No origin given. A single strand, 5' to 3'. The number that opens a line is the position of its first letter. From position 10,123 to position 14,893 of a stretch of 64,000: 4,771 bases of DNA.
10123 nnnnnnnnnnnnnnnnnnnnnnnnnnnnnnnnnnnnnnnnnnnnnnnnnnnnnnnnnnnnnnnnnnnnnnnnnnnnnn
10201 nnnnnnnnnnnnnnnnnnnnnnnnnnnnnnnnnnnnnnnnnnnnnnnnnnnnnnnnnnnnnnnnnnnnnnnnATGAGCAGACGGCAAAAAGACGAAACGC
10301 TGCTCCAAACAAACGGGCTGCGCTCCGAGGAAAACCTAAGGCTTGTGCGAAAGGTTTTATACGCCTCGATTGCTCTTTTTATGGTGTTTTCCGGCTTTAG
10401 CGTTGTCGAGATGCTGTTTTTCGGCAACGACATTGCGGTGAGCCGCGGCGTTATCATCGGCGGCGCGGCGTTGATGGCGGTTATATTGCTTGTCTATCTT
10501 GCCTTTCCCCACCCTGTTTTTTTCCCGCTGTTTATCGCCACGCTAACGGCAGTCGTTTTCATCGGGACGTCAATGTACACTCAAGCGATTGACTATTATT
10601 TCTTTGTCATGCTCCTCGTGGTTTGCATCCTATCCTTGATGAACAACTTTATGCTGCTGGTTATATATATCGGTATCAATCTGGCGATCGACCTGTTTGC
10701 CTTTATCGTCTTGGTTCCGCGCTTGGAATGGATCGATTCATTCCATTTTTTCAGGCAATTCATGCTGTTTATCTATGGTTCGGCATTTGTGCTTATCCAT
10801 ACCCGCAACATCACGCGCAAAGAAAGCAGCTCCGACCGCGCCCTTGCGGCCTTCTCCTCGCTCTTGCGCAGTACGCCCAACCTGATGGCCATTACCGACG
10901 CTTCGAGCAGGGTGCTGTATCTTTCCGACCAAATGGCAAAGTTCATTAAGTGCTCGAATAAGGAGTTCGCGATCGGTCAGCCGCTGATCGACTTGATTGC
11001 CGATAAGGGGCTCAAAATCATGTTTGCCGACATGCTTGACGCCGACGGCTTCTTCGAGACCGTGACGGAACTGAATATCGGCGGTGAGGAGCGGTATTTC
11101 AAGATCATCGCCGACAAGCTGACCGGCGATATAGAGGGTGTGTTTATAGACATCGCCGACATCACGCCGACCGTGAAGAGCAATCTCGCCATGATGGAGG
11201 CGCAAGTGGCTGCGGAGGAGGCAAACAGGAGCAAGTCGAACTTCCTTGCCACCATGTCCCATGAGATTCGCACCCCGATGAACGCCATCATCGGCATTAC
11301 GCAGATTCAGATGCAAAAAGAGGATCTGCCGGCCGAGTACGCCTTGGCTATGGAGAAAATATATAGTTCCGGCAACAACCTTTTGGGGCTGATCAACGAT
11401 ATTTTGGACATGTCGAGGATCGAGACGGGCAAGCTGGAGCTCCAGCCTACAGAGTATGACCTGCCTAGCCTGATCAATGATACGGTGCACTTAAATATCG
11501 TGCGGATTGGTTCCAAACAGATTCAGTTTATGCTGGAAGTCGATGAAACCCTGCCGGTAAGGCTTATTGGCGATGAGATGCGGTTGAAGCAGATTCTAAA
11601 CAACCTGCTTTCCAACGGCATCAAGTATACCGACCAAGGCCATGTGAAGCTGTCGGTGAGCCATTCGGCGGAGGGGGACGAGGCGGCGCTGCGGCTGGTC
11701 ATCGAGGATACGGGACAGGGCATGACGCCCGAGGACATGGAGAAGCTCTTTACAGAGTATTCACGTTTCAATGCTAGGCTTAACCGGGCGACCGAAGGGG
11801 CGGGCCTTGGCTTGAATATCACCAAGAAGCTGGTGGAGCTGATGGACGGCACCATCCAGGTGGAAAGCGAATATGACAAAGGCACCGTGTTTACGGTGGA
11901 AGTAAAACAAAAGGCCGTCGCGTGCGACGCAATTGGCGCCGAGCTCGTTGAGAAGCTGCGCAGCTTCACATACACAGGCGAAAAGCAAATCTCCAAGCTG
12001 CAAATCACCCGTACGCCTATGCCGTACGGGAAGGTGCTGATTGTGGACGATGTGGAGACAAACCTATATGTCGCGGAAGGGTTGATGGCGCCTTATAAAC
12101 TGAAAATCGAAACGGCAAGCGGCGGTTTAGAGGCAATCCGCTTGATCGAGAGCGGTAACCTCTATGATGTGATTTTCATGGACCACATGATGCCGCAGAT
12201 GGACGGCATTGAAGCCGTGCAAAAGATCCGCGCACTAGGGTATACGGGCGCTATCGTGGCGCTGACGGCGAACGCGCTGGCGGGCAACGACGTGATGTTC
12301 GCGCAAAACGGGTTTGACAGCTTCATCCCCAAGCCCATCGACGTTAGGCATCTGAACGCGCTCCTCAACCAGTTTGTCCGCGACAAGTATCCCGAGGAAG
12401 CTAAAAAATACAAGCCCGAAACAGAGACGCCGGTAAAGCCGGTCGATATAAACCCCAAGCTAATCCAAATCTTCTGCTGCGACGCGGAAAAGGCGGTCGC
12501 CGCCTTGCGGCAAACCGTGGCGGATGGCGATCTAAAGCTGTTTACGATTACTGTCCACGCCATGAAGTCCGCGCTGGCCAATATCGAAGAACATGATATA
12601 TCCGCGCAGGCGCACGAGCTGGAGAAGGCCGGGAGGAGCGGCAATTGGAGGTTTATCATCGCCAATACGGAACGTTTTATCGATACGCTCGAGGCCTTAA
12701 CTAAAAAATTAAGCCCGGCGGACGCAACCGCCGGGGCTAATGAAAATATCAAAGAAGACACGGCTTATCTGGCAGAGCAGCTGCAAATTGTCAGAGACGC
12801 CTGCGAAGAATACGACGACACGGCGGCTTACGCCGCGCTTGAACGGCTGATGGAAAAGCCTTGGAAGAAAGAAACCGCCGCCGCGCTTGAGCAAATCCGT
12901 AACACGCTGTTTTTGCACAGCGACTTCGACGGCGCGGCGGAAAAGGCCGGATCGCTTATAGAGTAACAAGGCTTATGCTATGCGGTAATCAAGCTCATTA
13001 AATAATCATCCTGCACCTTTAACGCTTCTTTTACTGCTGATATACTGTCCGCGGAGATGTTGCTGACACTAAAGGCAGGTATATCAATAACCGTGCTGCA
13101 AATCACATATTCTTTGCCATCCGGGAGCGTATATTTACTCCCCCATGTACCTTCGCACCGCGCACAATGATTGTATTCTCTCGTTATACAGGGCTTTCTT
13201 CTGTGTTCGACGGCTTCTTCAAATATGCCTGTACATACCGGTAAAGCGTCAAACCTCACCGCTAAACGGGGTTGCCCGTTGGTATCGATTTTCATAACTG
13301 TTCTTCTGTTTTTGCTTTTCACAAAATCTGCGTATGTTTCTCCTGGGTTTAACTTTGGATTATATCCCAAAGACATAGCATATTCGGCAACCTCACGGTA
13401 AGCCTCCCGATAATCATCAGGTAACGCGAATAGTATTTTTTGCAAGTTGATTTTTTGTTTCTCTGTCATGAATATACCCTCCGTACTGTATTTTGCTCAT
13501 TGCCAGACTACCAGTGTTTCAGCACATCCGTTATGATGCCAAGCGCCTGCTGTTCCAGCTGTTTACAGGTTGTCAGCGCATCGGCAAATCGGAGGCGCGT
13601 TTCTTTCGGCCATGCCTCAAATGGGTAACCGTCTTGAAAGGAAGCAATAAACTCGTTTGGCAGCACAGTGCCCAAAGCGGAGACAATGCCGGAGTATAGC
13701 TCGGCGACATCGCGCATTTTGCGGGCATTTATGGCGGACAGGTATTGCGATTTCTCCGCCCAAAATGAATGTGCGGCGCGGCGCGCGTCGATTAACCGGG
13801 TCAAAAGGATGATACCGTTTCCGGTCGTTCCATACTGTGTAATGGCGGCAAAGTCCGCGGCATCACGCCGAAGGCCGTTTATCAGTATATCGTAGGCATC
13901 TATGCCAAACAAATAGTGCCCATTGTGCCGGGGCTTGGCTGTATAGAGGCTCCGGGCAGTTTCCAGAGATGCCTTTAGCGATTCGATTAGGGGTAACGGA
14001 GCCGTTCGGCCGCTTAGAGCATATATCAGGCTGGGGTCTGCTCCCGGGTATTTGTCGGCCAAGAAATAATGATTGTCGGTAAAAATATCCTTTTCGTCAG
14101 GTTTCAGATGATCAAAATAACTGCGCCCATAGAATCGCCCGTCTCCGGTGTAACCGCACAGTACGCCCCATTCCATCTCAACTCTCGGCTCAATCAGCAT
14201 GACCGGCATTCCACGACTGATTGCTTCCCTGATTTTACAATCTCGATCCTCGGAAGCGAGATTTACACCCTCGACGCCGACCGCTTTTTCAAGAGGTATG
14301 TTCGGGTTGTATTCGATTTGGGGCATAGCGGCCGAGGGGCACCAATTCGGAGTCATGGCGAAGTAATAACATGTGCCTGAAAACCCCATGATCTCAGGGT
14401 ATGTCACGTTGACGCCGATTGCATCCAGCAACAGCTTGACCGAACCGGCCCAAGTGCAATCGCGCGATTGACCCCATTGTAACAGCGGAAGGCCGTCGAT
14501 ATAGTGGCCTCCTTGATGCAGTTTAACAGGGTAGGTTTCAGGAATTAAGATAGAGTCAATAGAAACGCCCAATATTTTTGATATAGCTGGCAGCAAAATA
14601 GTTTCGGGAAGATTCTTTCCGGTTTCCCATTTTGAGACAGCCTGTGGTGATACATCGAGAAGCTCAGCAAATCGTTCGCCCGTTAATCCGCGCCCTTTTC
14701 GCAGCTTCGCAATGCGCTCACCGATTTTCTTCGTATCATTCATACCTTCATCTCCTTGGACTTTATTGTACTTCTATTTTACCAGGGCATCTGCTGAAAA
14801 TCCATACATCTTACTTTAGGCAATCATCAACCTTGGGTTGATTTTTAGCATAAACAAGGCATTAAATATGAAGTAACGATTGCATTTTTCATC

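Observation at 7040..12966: Five-gene signalling operon joining an HD-GYP regulator, a tiny protein, a FIST-like protein, a lipid-kinase-like protein and a hybrid kinase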

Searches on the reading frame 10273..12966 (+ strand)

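Call 3: search_protein_families(library=pfam, proteins=[window:10273-12966:+], max_evalue=0.01)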
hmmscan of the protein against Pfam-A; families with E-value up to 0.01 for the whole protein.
window:10273-12966:+ (897 aa): 6 families
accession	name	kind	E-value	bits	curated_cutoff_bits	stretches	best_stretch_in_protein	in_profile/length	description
PF02518.31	HATPase_c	-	6.3e-29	101.1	26.4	1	433-546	1-109/111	Histidine kinase-, DNA gyrase B-, and HSP90-like ATPase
PF00072.30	Response_reg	-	3.7e-19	69.4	30.2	1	588-698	1-110/111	Response regulator receiver domain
PF00512.31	HisKA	-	1.2e-17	64.2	26.9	1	320-386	1-66/66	His Kinase A (phospho-acceptor) domain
PF01627.28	Hpt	-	1.2e-05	25.9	24.6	1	730-793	2-65/84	Hpt domain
PF13589.12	HATPase_c_3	-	0.0042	17.5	25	1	440-494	5-55/137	Histidine kinase-, DNA gyrase B-, and HSP90-like ATPase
PF00989.32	PAS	-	0.0089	16.5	22.6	0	194-245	3-53/113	PAS fold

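Call 4: search_protein_families(library=ncbifam, proteins=[window:10273-12966:+], max_evalue=0.01)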
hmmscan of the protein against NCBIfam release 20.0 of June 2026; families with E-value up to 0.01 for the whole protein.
window:10273-12966:+ (897 aa): 138 families (the best 25 are shown)
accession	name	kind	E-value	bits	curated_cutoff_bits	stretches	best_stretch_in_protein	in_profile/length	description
TIGR02956.1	TMAO_torS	equivalog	1.3e-92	311.5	676.5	1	309-710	452-828/967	TMAO reductase system sensor histidine kinase/response regulator TorS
NF008318.0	PRK11107.1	equivalog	6.7e-91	305.7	890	2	309-549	281-521/920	two-component sensor histidine kinase BarA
NF041947.1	LuxQ_Vibrio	equivalog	2.3e-84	283.8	1200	1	278-703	429-840/843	quorum-sensing autoinducer 2 sensor kinase/phosphatase LuxQ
NF008302.0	PRK11091.1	equivalog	1.4e-78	264.9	838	1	310-786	272-723/779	aerobic respiration two-component sensor histidine kinase ArcB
NF011874.0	PRK15347.1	equivalog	2.3e-71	241.1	852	2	305-544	382-612/921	two component system sensor kinase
NF008099.0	PRK10841.1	equivalog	2.3e-71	240.8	920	2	294-544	443-688/949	two-component system sensor histidine kinase RcsC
NF045901.1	HisKinLetSLeg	equivalog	2.9e-70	237.3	1650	2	307-551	279-523/906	two-component system sensor histidine kinase LetS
NF038297.2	hybrid_HK_HrmK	equivalog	2.4e-69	234.6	725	1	313-701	227-607/607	hybrid histidine kinase/response regulator HrmK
NF007420.1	PRK09959.1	equivalog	1.1e-53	182.2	1995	1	294-785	685-1160/1197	acid-sensing system histidine kinase EvgS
NF046044.1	PnpS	equivalog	6.2e-53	180.2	400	1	179-544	42-389/390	two-component system histidine kinase PnpS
NF008543.0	PRK11466.1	equivalog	5.8e-49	166.7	982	1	309-785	432-883/914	TMAO reductase system sensor histidine kinase/response regulator TorS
NF047874.1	MASE3_PAS_HK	subfamily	7.3e-48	163.8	560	1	87-554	153-633/655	MASE3 domain-containing sensor histidine kinase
NF047465.1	hybrid_HK_LvrA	exception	1.6e-43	148.8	1200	1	316-705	197-587/819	hybrid histidine kinase/response regulator LvrA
NF041832.1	near_NosP_CTERM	subfamily_domain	5.2e-43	147.5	400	1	315-700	1-368/370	NahK/ErcS family hybrid sensor histidine kinase/response regulator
TIGR02966.1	phoR_proteo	equivalog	1.4e-42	145.9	334.2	1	192-543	6-332/333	phosphate regulon sensor histidine kinase PhoR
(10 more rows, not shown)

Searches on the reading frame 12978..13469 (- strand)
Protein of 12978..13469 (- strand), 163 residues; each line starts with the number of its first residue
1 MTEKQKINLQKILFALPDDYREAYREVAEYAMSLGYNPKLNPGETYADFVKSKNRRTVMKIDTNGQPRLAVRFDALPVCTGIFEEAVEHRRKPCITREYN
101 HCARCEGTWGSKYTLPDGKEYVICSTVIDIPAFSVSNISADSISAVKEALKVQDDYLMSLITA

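Call 3: search_protein_families(library=pfam, proteins=[window:12978-13469:-], max_evalue=0.01)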
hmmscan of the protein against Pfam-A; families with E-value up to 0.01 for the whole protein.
window:12978-13469:- (163 aa): 1 family
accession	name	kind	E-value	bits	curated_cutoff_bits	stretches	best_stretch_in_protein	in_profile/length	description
PF11494.13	Ta0938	-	0.007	17.2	27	0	101-128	3-30/92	Ta0938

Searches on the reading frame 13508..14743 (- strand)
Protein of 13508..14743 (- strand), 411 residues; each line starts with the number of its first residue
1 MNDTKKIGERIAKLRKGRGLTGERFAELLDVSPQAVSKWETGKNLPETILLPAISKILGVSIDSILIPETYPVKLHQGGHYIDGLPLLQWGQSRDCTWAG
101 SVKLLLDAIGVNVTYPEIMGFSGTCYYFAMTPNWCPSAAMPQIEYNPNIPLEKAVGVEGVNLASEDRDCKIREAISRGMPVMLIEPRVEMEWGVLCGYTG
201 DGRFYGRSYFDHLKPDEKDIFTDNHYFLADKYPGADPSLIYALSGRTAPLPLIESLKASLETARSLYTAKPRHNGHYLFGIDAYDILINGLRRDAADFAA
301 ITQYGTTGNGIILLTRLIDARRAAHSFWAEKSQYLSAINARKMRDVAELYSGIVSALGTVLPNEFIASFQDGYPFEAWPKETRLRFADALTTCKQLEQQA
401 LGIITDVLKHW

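Call 3: search_protein_families(library=pfam, proteins=[window:13508-14743:-], max_evalue=0.01)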
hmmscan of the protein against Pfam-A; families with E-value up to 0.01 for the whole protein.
window:13508-14743:- (411 aa): 4 families
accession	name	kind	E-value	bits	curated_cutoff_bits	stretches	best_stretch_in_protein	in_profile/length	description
PF01381.28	HTH_3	-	1.9e-12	47.4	23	1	11-63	1-53/55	Helix-turn-helix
PF13560.12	HTH_31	-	1.5e-08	35.3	27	1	7-61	2-57/64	Helix-turn-helix domain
PF12844.13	HTH_19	-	3.3e-06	27.3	30.2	1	8-64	1-57/64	Helix-turn-helix domain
PF14549.12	P22_Cro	-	0.002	18.3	30.2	1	23-47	13-35/60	DNA-binding transcriptional regulator Cro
